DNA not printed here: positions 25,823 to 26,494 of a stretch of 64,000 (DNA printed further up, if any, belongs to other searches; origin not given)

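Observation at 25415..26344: Gene pair for a secreted His/Met/Cys-rich protein and a secreted 18-Cys CC-doublet metallothionein-like protein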

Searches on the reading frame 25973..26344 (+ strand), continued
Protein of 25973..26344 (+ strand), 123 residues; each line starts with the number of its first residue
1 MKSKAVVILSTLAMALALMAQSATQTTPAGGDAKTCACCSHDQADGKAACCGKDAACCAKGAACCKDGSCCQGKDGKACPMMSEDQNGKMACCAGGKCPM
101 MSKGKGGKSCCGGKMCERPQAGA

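Call 79: find_encoding_contigs(protein=P0319, flank=5000, max_places=1)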
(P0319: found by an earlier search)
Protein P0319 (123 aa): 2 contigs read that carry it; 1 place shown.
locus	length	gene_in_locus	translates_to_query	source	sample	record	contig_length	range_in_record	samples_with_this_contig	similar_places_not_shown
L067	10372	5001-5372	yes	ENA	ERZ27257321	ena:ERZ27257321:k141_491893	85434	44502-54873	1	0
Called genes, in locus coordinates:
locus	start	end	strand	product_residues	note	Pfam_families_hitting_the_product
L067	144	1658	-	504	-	PF00999:Na_H_Exchanger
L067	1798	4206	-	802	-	PF13620:CarboxypepD_reg, PF07715:Plug, PF00593:TonB_dep_Rec_b-barrel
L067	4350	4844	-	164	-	-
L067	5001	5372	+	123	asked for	-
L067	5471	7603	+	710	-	PF13620:CarboxypepD_reg (weak), PF07715:Plug, PF00593:TonB_dep_Rec_b-barrel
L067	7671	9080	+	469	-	PF02667:SCFA_trans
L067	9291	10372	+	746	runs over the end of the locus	PF19313:DUF5916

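Call 81: find_encoding_contigs(protein=P0298, flank=6000, max_places=2)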
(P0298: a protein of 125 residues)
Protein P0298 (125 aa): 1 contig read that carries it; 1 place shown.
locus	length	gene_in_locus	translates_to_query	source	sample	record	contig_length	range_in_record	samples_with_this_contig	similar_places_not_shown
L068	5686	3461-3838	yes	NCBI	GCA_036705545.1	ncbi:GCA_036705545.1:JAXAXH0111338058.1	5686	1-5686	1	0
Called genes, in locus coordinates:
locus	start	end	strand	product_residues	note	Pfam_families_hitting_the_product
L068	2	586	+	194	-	?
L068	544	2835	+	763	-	PF22085:NorB_cytochrome_c-like, PF00115:COX1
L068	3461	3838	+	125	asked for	-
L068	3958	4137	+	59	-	-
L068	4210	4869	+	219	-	PF03167:UDG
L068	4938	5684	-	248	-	?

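Call 82: find_encoding_contigs(protein=P0271, flank=6000, max_places=2)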
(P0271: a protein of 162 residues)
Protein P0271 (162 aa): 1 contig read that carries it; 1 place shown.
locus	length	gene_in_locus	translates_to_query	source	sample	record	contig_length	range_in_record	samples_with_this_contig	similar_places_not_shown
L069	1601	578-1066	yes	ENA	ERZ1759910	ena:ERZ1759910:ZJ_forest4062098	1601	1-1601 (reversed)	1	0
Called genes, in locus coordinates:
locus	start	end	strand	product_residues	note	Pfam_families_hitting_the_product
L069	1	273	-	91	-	?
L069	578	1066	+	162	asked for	-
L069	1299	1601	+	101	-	?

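Call 83: find_encoding_contigs(protein=P0310, flank=6000, max_places=2)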
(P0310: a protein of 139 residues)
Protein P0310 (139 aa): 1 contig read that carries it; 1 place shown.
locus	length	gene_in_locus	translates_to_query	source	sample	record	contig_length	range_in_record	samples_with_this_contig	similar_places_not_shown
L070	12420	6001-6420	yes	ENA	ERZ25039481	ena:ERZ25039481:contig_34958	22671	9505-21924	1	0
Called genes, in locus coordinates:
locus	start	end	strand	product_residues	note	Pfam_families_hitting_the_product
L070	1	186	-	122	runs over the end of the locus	PF07238:PilZ (weak)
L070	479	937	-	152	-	PF00149:Metallophos (weak), PF12850:Metallophos_2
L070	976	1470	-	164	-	-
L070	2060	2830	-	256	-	-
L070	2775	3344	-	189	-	-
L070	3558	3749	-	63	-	-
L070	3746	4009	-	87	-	-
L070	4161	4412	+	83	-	PF02583:Trns_repr_metal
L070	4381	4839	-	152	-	PF01551:Peptidase_M23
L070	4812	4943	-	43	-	-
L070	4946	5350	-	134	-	-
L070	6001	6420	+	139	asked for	-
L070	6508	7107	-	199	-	PF01590:GAF, PF13185:GAF_2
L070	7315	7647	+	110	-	PF03551:PadR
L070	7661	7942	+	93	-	-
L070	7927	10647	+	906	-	PF12704:MacB_PCD, PF02687:FtsX, PF12704:MacB_PCD, PF02687:FtsX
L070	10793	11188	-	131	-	-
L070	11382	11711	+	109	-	-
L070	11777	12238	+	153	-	-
